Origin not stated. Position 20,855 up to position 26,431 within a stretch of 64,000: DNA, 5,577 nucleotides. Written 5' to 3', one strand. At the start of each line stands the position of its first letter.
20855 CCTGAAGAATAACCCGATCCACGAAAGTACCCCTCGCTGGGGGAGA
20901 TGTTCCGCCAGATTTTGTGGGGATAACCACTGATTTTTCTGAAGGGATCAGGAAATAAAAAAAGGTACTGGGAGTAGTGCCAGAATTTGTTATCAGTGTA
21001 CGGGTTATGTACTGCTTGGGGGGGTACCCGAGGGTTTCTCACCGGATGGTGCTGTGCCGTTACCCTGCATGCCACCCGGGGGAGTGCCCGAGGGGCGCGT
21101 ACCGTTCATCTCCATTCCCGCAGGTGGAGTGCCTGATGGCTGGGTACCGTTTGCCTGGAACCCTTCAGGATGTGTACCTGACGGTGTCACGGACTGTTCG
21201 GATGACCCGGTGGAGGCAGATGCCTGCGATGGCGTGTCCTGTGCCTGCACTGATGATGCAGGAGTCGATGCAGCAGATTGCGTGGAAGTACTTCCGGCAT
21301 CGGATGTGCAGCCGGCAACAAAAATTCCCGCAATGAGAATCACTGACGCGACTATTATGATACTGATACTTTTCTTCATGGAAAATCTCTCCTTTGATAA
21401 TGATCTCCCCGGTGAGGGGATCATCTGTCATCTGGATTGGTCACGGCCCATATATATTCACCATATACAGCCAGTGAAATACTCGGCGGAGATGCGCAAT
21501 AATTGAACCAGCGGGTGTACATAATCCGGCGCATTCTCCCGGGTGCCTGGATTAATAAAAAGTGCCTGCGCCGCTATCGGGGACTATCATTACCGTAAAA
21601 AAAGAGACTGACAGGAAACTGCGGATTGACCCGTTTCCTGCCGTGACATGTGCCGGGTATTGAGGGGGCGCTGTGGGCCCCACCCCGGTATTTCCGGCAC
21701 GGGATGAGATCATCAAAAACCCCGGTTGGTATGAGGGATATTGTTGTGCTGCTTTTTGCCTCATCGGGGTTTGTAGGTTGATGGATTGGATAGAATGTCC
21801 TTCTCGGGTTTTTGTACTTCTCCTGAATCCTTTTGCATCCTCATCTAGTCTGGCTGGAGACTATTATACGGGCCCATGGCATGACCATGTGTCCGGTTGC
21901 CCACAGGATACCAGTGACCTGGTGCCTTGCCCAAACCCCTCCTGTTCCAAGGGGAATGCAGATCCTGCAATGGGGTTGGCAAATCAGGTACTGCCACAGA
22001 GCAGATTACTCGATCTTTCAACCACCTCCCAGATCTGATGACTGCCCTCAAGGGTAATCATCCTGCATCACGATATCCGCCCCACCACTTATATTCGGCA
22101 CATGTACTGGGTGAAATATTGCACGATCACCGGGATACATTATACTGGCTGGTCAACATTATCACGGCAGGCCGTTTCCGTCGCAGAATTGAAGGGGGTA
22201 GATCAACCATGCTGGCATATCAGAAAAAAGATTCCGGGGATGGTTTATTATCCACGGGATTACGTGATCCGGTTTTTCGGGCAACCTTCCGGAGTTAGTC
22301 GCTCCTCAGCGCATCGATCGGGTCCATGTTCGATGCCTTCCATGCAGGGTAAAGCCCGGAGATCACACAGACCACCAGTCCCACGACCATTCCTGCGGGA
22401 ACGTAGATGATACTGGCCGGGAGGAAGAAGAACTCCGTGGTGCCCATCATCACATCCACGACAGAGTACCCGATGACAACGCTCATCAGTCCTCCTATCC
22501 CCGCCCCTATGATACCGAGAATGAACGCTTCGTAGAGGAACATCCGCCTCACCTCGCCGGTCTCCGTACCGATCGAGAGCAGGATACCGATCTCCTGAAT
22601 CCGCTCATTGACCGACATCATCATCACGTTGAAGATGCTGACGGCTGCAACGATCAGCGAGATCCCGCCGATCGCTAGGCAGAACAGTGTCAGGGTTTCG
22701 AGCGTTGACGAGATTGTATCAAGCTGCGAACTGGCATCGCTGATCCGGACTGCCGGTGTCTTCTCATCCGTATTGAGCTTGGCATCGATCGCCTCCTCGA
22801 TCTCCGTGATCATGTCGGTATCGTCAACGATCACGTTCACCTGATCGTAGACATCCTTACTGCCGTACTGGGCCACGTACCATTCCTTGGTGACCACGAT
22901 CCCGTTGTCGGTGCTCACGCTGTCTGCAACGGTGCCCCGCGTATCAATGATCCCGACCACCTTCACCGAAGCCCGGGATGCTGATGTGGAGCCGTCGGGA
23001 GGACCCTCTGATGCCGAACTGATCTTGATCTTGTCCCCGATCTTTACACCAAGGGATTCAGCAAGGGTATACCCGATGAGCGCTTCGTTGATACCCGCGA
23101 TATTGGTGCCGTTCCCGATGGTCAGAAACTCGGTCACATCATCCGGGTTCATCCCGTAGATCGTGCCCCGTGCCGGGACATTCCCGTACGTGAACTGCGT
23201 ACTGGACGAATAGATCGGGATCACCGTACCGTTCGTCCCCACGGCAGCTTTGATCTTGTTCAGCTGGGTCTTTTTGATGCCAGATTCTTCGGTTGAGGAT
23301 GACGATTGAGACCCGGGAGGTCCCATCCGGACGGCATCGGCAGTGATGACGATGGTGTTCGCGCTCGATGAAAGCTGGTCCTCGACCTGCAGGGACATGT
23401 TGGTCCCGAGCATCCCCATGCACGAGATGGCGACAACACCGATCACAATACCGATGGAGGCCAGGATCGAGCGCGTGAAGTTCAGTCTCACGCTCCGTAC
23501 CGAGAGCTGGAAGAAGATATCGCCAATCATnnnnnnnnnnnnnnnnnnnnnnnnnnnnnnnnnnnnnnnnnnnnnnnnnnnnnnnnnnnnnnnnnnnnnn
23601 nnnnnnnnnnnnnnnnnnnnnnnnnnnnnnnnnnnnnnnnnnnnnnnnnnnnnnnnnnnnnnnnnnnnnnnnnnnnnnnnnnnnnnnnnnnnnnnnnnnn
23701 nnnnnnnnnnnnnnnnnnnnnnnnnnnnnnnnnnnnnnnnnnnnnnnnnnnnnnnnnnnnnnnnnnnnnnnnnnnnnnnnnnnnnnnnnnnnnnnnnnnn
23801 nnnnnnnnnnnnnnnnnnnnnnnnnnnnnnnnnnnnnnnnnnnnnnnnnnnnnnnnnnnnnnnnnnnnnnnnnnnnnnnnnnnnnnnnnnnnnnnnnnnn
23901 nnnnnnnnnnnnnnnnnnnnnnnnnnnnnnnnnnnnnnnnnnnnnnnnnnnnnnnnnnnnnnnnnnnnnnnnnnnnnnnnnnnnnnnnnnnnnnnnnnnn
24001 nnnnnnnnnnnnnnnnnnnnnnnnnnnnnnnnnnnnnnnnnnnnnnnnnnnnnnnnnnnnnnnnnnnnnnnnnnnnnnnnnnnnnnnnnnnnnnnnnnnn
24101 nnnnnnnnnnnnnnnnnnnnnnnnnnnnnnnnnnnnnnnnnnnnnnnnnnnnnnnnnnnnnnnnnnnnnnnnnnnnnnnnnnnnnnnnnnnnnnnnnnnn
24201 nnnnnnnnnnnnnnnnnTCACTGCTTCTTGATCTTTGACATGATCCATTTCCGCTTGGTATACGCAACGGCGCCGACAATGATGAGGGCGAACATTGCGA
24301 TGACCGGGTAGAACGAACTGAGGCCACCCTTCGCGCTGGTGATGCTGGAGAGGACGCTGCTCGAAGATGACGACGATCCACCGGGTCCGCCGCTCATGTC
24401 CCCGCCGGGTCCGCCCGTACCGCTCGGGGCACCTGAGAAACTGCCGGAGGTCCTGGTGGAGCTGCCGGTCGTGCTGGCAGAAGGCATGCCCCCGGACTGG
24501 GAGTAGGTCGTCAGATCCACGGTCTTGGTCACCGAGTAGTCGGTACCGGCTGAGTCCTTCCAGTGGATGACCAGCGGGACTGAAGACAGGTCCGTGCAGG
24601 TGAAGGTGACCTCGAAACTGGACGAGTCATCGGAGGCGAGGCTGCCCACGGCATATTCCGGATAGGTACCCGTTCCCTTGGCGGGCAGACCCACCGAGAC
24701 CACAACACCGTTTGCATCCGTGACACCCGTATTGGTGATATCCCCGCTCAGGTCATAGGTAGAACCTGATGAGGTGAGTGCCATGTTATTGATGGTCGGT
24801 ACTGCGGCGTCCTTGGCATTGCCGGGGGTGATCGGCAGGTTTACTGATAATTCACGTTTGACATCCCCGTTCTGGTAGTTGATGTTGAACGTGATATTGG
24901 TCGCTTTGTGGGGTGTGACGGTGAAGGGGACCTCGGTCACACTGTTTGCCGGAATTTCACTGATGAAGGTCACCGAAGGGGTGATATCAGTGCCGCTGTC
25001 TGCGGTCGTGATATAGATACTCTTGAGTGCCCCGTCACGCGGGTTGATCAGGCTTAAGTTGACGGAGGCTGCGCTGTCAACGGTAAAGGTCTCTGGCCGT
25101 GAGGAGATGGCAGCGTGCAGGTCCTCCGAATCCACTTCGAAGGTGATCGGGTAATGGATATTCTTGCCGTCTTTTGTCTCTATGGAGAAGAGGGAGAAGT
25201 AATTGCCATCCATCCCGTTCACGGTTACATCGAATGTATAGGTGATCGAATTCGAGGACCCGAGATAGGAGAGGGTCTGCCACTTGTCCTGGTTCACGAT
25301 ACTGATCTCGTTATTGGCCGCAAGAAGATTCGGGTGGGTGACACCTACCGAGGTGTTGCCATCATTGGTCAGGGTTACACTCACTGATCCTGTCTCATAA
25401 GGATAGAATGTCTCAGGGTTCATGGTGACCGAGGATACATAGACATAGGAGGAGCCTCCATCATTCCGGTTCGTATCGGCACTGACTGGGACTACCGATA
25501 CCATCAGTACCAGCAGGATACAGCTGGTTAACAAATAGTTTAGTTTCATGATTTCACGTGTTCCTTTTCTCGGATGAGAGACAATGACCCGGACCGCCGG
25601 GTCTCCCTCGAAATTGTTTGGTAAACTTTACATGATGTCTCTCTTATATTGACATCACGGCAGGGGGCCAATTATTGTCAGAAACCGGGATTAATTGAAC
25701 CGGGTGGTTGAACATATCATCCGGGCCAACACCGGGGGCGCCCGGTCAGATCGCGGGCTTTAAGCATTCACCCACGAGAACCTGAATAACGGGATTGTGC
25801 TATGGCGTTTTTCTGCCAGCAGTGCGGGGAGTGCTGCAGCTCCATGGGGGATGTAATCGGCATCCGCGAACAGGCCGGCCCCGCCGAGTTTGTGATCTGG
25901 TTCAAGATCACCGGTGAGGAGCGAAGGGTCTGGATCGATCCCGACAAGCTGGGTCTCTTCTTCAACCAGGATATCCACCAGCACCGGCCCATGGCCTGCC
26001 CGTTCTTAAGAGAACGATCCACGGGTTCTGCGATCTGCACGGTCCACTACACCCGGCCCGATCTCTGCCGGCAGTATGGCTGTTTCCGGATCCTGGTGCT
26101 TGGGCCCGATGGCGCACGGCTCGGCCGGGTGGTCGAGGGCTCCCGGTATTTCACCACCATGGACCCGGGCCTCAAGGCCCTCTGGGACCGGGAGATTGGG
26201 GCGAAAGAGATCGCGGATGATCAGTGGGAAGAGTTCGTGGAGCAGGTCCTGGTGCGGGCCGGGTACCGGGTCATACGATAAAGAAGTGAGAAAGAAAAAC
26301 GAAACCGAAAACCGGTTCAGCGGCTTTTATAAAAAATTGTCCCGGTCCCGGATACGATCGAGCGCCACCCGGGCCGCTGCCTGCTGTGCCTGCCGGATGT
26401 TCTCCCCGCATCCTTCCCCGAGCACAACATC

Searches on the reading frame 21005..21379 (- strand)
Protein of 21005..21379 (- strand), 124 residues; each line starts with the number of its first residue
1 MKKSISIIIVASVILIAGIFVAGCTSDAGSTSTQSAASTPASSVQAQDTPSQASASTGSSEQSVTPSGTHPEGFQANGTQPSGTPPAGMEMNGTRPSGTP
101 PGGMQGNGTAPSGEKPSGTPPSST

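Call 55: search_protein_families(library=pfam, proteins=[window:21005-21379:-], max_evalue=0.1)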
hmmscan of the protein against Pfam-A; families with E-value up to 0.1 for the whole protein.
window:21005-21379:- (124 aa): 1 family
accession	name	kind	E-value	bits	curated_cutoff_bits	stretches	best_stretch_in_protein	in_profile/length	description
PF21827.1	New_glue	-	0.018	15.2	31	1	9-64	6-66/94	New glue protein family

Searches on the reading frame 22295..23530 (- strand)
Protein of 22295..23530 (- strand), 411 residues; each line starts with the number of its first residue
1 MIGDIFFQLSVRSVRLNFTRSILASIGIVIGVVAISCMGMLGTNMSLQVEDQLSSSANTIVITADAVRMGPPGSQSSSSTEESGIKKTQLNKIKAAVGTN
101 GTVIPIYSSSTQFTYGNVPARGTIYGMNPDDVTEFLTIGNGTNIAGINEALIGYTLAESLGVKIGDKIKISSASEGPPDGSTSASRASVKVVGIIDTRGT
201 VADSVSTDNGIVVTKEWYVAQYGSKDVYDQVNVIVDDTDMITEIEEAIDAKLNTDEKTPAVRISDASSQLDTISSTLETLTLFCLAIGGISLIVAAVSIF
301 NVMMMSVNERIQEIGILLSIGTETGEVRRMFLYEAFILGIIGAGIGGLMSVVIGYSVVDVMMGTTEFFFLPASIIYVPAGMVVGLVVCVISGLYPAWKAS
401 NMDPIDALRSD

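Call 8: search_protein_families(library=pfam, proteins=[window:22295-23530:-], max_evalue=0.001)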
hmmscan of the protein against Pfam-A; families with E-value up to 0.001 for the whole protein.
window:22295-23530:- (411 aa): 2 families
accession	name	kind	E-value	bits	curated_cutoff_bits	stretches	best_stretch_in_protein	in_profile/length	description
PF12704.14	MacB_PCD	-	2e-21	77.6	27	1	21-250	1-206/207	MacB-like periplasmic core domain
PF02687.27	FtsX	-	2e-20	73.5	25.5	1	286-404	2-120/120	FtsX-like permease C-terminal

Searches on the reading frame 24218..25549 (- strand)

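Call 10: search_protein_families(library=pfam, proteins=[window:24218-25549:-], max_evalue=0.001)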
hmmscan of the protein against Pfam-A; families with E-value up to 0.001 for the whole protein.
window:24218-25549:- (443 aa): 1 family
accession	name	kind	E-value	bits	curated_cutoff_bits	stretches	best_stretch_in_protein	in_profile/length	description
PF07705.17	CARDB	-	4.6e-06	27.2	22.7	0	40-117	7-77/101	CARDB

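Call 55: search_protein_families(library=pfam, proteins=[window:24218-25549:-], max_evalue=0.1)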
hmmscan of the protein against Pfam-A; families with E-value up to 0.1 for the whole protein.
window:24218-25549:- (443 aa): 1 family
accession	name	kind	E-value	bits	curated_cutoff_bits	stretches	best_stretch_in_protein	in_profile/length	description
PF07705.17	CARDB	-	4.6e-06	27.2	22.7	0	40-117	7-77/101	CARDB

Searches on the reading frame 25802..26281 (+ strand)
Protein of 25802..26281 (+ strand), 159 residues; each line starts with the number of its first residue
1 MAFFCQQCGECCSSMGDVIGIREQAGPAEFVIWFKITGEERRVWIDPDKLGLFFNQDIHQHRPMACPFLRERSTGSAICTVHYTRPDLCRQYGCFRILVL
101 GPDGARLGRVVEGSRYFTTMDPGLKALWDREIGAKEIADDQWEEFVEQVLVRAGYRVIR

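Call 10: search_protein_families(library=pfam, proteins=[window:25802-26281:+], max_evalue=0.001)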
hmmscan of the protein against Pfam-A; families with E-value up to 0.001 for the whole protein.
window:25802-26281:+ (159 aa): 1 family
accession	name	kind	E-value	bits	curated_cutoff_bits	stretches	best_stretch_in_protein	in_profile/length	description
PF03692.20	CxxCxxCC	-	9.4e-05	23.5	23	1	5-92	2-69/85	Putative zinc- or iron-chelating domain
